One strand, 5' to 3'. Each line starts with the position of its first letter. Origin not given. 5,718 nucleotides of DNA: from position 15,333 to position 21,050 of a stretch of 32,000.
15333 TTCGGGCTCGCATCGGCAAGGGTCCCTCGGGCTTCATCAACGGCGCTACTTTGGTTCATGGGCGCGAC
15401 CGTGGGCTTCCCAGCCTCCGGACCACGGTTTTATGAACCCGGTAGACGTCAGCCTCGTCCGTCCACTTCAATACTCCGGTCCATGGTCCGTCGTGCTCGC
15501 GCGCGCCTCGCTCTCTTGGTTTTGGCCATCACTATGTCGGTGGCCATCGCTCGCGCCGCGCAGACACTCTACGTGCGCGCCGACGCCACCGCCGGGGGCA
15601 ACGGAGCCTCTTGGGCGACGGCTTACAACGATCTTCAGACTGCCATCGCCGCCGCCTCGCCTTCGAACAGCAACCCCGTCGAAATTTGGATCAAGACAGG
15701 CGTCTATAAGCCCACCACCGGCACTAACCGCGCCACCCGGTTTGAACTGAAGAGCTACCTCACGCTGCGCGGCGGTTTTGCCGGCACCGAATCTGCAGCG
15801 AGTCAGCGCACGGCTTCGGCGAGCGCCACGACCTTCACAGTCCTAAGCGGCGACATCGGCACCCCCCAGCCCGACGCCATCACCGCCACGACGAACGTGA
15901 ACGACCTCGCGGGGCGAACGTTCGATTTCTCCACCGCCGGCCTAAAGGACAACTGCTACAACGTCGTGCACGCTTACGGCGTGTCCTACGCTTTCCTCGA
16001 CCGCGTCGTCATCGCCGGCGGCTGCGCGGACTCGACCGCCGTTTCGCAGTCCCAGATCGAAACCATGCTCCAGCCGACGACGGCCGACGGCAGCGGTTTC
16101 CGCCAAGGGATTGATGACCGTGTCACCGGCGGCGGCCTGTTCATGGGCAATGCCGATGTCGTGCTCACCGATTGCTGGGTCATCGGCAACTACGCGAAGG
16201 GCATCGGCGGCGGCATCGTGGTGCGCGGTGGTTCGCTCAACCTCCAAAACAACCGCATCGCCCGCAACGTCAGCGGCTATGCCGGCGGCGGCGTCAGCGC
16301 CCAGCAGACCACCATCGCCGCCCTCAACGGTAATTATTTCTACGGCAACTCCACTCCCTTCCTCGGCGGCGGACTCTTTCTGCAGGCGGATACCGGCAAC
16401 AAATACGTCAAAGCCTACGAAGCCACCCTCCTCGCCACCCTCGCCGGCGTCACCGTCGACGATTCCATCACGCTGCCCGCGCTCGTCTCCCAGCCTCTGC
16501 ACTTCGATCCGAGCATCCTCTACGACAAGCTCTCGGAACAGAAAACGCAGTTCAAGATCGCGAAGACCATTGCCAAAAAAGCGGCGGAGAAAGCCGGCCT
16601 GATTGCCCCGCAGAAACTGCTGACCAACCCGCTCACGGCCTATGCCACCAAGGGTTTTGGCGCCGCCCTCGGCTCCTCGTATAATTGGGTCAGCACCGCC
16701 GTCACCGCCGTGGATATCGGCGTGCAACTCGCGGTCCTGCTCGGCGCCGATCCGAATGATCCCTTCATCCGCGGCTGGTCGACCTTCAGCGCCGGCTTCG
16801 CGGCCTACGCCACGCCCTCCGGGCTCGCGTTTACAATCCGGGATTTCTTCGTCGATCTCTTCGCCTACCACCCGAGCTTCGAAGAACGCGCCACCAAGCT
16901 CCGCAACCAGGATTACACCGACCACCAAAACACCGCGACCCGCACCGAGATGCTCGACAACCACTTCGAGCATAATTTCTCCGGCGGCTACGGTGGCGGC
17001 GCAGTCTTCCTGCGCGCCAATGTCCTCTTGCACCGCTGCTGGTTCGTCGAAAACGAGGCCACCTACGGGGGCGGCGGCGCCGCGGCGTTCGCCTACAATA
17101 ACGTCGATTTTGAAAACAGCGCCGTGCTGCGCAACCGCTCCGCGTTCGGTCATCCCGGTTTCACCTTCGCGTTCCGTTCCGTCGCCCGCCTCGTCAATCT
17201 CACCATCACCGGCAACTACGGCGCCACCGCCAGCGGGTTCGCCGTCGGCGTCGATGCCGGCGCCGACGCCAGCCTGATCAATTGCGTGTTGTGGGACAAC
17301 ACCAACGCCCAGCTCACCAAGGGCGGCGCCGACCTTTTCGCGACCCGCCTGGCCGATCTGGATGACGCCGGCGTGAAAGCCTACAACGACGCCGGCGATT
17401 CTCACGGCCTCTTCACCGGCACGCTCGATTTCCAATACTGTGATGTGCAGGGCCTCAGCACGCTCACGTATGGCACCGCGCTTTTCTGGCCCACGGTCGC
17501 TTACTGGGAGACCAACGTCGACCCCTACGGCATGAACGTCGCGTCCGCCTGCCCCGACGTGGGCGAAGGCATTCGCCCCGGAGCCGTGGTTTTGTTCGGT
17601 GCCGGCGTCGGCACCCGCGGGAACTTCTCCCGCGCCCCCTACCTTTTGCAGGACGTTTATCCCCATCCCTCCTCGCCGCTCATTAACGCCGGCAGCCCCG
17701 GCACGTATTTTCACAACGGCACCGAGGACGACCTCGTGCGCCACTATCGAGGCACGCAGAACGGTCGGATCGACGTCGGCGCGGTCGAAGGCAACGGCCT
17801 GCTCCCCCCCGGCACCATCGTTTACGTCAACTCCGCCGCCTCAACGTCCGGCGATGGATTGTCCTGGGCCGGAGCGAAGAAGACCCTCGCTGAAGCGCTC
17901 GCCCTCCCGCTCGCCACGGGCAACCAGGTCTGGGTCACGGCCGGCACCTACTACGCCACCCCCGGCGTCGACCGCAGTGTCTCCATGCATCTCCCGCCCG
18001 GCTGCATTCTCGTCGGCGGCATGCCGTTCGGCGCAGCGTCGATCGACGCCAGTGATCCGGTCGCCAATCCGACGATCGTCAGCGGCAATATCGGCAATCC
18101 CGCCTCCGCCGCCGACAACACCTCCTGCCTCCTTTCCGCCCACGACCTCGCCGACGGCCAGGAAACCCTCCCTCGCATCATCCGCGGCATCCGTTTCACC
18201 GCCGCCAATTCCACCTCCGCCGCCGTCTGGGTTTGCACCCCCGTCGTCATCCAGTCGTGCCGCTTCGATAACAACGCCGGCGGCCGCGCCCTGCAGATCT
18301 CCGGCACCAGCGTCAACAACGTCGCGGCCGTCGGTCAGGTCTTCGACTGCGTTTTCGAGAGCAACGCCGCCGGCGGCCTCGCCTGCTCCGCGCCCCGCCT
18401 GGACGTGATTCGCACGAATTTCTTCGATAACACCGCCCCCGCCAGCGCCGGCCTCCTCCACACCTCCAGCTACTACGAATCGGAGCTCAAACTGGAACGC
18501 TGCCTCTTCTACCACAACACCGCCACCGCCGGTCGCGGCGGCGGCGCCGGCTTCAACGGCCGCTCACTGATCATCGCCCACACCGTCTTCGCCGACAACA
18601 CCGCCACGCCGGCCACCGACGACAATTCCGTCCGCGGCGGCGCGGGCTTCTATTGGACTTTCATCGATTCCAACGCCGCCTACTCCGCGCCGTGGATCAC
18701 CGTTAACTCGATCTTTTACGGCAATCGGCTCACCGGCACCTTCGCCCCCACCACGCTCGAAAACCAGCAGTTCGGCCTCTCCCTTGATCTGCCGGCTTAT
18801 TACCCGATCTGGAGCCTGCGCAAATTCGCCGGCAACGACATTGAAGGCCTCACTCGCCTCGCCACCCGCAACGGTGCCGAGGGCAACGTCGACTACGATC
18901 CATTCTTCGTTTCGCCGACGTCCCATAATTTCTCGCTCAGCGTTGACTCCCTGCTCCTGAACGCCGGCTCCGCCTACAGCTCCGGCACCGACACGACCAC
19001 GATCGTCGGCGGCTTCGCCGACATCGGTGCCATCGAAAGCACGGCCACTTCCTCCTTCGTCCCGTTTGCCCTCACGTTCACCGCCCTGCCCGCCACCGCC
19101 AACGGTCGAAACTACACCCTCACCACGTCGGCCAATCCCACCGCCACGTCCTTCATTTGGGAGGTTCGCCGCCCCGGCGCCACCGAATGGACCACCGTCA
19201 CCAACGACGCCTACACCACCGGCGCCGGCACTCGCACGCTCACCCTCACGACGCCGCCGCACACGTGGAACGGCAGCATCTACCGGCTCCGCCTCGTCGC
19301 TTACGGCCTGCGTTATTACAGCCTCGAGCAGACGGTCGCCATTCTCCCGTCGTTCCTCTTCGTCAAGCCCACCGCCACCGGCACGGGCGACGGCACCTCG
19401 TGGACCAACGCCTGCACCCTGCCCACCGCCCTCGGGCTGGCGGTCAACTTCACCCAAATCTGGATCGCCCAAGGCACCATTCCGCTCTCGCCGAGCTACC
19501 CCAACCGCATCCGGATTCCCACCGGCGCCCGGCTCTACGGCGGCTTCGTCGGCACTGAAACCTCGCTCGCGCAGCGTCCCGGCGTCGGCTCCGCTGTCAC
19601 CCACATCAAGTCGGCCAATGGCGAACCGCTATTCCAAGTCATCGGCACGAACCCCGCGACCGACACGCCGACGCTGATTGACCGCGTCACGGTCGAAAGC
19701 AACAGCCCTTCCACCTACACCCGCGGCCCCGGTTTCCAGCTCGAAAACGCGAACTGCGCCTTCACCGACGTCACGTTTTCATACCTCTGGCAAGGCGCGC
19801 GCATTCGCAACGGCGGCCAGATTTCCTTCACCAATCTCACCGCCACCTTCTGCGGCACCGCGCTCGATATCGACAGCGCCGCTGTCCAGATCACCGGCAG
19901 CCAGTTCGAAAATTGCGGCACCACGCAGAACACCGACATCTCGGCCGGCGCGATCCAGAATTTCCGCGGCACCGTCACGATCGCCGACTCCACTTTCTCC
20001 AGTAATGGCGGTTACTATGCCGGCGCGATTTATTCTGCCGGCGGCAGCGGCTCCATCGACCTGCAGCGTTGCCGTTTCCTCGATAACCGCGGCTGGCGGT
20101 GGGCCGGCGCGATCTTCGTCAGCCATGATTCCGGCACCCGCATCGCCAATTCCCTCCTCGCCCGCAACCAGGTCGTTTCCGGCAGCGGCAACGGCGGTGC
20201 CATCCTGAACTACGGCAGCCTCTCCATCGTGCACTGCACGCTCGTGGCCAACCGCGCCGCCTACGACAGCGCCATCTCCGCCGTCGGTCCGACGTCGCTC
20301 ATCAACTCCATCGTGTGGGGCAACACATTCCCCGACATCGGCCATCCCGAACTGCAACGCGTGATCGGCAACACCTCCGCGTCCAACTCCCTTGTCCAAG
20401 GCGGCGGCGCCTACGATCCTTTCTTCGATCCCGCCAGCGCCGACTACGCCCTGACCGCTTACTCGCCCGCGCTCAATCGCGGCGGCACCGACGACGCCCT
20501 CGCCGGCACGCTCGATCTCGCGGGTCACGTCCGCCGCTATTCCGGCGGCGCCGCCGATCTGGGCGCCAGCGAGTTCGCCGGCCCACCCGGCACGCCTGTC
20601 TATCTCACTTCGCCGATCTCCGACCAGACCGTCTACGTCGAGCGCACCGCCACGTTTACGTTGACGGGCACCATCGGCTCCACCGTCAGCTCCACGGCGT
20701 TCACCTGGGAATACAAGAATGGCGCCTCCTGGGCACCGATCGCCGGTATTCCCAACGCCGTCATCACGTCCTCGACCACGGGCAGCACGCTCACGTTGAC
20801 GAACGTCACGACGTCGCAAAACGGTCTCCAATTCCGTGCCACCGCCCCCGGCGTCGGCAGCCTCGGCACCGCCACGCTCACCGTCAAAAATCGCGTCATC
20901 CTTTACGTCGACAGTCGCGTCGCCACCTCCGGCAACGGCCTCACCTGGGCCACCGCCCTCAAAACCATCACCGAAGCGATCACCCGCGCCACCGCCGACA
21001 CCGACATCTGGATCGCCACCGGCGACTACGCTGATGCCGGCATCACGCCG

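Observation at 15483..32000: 16.5-kb stop-free + strand frame missing from the ORF track: a giant secreted protein of at least 5,506 aa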

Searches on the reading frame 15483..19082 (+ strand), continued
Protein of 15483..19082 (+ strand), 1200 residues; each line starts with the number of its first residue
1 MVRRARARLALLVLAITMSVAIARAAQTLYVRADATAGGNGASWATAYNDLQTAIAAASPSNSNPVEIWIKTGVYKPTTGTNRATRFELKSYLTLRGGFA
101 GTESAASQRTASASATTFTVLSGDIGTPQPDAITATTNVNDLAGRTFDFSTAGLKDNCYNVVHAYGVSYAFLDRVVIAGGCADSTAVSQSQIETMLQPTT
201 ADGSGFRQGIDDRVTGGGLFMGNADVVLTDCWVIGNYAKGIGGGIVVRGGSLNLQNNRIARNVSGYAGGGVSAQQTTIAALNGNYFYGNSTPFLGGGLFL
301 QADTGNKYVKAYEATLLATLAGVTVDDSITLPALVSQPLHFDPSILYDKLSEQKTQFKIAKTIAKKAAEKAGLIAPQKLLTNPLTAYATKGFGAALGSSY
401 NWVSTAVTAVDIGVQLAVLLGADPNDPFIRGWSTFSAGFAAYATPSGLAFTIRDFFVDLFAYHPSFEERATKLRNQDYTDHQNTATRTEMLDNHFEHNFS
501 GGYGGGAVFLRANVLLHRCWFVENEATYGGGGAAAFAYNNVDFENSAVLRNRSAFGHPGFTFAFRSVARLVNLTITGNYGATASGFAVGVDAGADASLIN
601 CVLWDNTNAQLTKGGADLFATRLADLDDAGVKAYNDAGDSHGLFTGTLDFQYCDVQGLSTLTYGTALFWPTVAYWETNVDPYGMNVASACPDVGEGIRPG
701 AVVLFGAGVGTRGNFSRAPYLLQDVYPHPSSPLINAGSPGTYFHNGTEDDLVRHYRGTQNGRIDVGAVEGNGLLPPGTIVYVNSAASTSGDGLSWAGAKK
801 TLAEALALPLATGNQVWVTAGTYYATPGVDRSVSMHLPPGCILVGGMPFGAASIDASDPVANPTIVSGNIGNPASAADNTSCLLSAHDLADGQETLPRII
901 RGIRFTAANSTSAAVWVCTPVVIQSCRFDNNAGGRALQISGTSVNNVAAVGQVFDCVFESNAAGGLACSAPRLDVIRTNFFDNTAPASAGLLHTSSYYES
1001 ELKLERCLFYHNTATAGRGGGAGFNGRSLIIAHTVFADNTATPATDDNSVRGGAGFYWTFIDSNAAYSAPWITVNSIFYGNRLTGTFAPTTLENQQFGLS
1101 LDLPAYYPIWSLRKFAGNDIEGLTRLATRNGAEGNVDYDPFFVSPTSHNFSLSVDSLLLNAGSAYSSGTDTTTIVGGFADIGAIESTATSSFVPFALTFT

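Call 66: search_protein_families(library=ncbifam, proteins=[L056:29161-30222:+, L056:30219-30890:+, L057:24348-25040:+, L059:20988-22199:+, L056:9552-9860:+], max_evalue=0.1)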
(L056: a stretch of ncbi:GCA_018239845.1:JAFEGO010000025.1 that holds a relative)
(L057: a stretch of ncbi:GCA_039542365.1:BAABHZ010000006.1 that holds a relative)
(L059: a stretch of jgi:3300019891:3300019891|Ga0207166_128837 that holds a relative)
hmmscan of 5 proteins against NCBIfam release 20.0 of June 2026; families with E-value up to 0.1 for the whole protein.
L056:29161-30222:+ (353 aa): 1 family
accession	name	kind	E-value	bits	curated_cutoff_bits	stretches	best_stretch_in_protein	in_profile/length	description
TIGR02597.1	TIGR02597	paralog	1.3e-73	248.1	50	1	20-351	14-362/363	TIGR02597 family protein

L056:30219-30890:+ (223 aa): 5 families
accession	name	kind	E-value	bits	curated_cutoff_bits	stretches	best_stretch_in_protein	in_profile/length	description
TIGR02595.1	PEP_CTERM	domain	0.00029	21.5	16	1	197-221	1-23/24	PEP-CTERM sorting domain-containing protein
NF038129.1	PEP_NF038129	equivalog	0.0011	18.9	65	1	167-219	141-193/194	NF038129 family PEP-CTERM protein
NF038126.1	PEP_CTERM_FxDxF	subfamily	0.0017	18.6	50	1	118-219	69-165/165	FxDxF family PEP-CTERM protein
TIGR03901.2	MYXO-CTERM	domain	0.0099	16.2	20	1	193-220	7-33/34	MYXO-CTERM sorting domain-containing protein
NF038124.1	PEP_CTERM_TLD_A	exception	0.012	15.2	100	1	192-220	206-235/235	PEP_CTERM-anchored TLD domain-containing protein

L057:24348-25040:+ (230 aa): 5 families
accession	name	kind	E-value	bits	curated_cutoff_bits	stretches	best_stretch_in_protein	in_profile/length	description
NF038126.1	PEP_CTERM_FxDxF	subfamily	0.0039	17.4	50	1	166-208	109-153/165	FxDxF family PEP-CTERM protein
NF033554.9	floc_PepA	equivalog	0.0086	15.9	80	1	122-214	162-253/261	flocculation-associated PEP-CTERM protein PepA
NF038129.1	PEP_NF038129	equivalog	0.012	15.4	65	1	164-216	138-192/194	NF038129 family PEP-CTERM protein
NF038124.1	PEP_CTERM_TLD_A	exception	0.019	14.6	100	1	192-218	206-233/235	PEP_CTERM-anchored TLD domain-containing protein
NF038120.1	PEP_CTERM_QFxxD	subfamily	0.037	13.9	80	1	192-217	188-213/215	NF038120 family PEP-CTERM protein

L059:20988-22199:+ (403 aa): 0 families

L056:9552-9860:+ (102 aa): 0 families

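Call 67: search_protein_families(library=pfam, proteins=[L056:29161-30222:+, L056:30219-30890:+, L057:24348-25040:+, L059:20988-22199:+, L056:9552-9860:+], max_evalue=0.1)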
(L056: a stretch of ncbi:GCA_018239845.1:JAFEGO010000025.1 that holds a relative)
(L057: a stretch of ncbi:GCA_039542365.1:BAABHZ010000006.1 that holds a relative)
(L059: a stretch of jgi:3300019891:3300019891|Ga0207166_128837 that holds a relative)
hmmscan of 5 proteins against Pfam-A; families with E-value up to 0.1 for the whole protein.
L056:29161-30222:+ (353 aa): 0 families

L056:30219-30890:+ (223 aa): 1 family
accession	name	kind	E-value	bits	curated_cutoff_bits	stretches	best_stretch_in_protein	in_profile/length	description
PF07589.16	PEP-CTERM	-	0.01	16.4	20.7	1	196-220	1-24/24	PEP-CTERM motif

L057:24348-25040:+ (230 aa): 1 family
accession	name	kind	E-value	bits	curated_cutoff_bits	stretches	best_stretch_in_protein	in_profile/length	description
PF01483.27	P_proprotein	-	4e-08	33.7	21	1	65-194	3-86/86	Proprotein convertase P-domain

L059:20988-22199:+ (403 aa): 1 family
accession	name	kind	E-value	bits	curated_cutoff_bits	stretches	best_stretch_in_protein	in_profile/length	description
PF01483.27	P_proprotein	-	0.00032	21.2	21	1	162-201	47-86/86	Proprotein convertase P-domain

L056:9552-9860:+ (102 aa): 1 family
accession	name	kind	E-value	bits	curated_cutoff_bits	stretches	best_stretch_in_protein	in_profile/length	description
PF12089.13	DUF3566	-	0.0022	18.8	22.2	1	63-101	78-116/118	Transmembrane domain of unknown function (DUF3566)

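Call 87: find_encoding_contigs(protein=P0243, flank=4000, max_places=1)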
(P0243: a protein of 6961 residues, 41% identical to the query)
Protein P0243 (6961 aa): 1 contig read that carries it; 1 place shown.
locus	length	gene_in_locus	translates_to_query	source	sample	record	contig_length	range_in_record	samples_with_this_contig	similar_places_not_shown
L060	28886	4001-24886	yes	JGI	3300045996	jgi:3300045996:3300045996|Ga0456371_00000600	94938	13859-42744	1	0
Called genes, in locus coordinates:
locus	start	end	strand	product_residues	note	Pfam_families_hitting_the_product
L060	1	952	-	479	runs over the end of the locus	PF02446:Glyco_hydro_77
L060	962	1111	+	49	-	-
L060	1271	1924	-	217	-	PF00072:Response_reg, PF00196:GerE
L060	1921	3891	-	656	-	PF07696:7TMR-DISMED2, PF07695:7TMR-DISM_7TM, PF02518:HATPase_c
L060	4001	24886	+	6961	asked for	PF07602:DUF1565 (faint), PF13517:FG-GAP_3, PF17803:Cadherin_4, PF17963:Big_9, PF17892:Cadherin_5 (weak), PF17963:Big_9, PF17892:Cadherin_5 (weak), PF17963:Big_9, +3 more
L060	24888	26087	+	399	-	-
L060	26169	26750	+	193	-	-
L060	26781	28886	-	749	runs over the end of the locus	PF07715:Plug, PF00593:TonB_dep_Rec_b-barrel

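Call 88: find_encoding_contigs(protein=P0257, flank=4000, max_places=1)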
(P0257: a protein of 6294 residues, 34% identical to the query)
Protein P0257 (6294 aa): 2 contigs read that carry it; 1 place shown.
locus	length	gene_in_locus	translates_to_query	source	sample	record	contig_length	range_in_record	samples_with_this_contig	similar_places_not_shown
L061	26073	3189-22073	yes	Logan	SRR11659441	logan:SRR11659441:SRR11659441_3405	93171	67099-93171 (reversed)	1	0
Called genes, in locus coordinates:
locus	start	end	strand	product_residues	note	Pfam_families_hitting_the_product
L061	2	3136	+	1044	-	?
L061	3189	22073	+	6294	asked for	PF13229:Beta_helix, PF13229:Beta_helix, PF05048:NosD, PF13517:FG-GAP_3, PF17803:Cadherin_4, PF17963:Big_9, PF17803:Cadherin_4, PF17963:Big_9, +4 more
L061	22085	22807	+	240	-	PF01483:P_proprotein (faint)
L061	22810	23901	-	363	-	PF04055:Radical_SAM, PF19288:CofH_C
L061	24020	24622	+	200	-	PF02545:Maf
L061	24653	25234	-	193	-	-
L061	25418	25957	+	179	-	PF07963:N_methyl (weak), PF08334:T2SSG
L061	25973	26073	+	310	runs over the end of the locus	-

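Call 89: find_encoding_contigs(protein=P0250, flank=4000, max_places=1)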
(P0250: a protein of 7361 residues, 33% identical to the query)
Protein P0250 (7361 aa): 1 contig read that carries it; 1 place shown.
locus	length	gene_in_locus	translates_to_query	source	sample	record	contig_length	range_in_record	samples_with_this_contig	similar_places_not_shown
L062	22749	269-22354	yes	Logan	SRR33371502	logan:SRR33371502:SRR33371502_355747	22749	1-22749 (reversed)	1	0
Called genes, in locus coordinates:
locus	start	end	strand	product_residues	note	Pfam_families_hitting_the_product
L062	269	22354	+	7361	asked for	PF13229:Beta_helix (weak), PF13229:Beta_helix, PF17803:Cadherin_4, PF17892:Cadherin_5, PF17963:Big_9, PF17803:Cadherin_4, PF17892:Cadherin_5, PF17963:Big_9, +3 more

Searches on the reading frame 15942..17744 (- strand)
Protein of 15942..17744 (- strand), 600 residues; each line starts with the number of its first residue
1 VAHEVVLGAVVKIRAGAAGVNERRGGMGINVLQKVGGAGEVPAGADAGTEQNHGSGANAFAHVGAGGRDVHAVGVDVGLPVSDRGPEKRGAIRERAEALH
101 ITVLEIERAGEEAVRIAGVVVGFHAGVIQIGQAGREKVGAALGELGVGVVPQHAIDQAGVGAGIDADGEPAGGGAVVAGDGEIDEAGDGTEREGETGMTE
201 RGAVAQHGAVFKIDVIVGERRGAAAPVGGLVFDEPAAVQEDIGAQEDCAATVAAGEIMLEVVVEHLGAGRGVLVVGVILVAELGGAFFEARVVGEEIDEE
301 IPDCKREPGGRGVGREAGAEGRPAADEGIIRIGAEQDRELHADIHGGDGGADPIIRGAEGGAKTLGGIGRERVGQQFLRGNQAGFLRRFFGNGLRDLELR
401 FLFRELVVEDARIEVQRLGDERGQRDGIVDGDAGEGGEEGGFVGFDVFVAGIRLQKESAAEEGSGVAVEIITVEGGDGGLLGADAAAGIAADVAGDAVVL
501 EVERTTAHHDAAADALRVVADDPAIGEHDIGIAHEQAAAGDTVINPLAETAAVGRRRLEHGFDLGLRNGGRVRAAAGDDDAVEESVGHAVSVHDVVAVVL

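Call 83: search_protein_families(library=pfam, proteins=[window:15942-17744:-], max_evalue=0.01)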
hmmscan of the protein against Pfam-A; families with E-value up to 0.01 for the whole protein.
window:15942-17744:- (600 aa): 0 families

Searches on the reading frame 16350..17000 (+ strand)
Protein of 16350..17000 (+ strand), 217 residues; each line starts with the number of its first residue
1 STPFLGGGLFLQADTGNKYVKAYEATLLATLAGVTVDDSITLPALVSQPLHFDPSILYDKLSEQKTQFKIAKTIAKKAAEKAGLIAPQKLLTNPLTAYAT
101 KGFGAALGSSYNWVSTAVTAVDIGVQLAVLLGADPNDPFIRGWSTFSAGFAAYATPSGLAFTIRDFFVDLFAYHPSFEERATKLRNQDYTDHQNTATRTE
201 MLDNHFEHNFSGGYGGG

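Call 33: search_protein_families(library=pfam, proteins=[window:16383-17000:+], max_evalue=1)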
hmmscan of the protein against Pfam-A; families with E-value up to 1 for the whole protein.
window:16383-17000:+ (206 aa): 0 families

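Call 37: search_solved_structures(query=window:16350-17000:+, max_evalue=10)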
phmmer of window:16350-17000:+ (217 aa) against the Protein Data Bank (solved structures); distinct sequences matched with E-value up to 10: 0.

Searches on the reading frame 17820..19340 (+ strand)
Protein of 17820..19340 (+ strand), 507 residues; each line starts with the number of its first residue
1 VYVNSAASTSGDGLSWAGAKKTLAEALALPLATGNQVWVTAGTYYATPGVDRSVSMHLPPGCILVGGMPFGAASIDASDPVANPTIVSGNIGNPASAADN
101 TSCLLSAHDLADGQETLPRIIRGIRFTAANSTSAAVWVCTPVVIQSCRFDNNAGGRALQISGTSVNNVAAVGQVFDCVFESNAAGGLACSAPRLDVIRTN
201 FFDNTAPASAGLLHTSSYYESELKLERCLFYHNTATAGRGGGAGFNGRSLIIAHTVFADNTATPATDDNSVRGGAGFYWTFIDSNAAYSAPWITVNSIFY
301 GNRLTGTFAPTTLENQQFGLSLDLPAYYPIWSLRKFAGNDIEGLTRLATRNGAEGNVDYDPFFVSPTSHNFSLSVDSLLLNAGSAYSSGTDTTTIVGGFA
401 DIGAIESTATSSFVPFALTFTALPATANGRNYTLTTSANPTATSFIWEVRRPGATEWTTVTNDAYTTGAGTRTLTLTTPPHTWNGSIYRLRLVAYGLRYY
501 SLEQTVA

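Call 33: search_protein_families(library=pfam, proteins=[window:17820-19340:+], max_evalue=1)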
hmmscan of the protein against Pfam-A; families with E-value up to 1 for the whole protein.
window:17820-19340:+ (507 aa): 1 family
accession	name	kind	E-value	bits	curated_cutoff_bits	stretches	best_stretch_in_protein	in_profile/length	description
PF13229.12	Beta_helix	-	0.00039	20.5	25.9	1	121-193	59-124/158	Right handed beta helix region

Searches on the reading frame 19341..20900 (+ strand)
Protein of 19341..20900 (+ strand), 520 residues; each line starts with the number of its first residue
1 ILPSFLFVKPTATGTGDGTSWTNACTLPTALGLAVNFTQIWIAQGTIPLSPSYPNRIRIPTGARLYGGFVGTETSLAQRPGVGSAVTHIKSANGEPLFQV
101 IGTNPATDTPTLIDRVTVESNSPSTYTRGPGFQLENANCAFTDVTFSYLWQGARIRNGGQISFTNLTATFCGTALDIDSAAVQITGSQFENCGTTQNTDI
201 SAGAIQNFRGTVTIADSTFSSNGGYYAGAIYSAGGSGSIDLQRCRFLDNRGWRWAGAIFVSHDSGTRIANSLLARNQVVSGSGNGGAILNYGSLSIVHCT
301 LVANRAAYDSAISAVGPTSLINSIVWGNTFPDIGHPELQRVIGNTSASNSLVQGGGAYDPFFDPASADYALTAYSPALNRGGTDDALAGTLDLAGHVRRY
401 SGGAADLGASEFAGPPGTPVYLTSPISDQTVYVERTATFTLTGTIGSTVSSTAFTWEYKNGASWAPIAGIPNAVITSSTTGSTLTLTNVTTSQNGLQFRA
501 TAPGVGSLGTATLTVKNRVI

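Call 33: search_protein_families(library=pfam, proteins=[window:19341-20900:+], max_evalue=1)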
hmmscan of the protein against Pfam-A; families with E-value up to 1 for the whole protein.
window:19341-20900:+ (520 aa): 2 families
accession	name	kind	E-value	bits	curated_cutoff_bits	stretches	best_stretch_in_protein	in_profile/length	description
PF13927.12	Ig_3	-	0.045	14.7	30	1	427-495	7-70/78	Immunoglobulin domain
PF02440.21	Adeno_E3_CR1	-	0.13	12.5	26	1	426-496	5-74/95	Adenovirus E3 region protein CR1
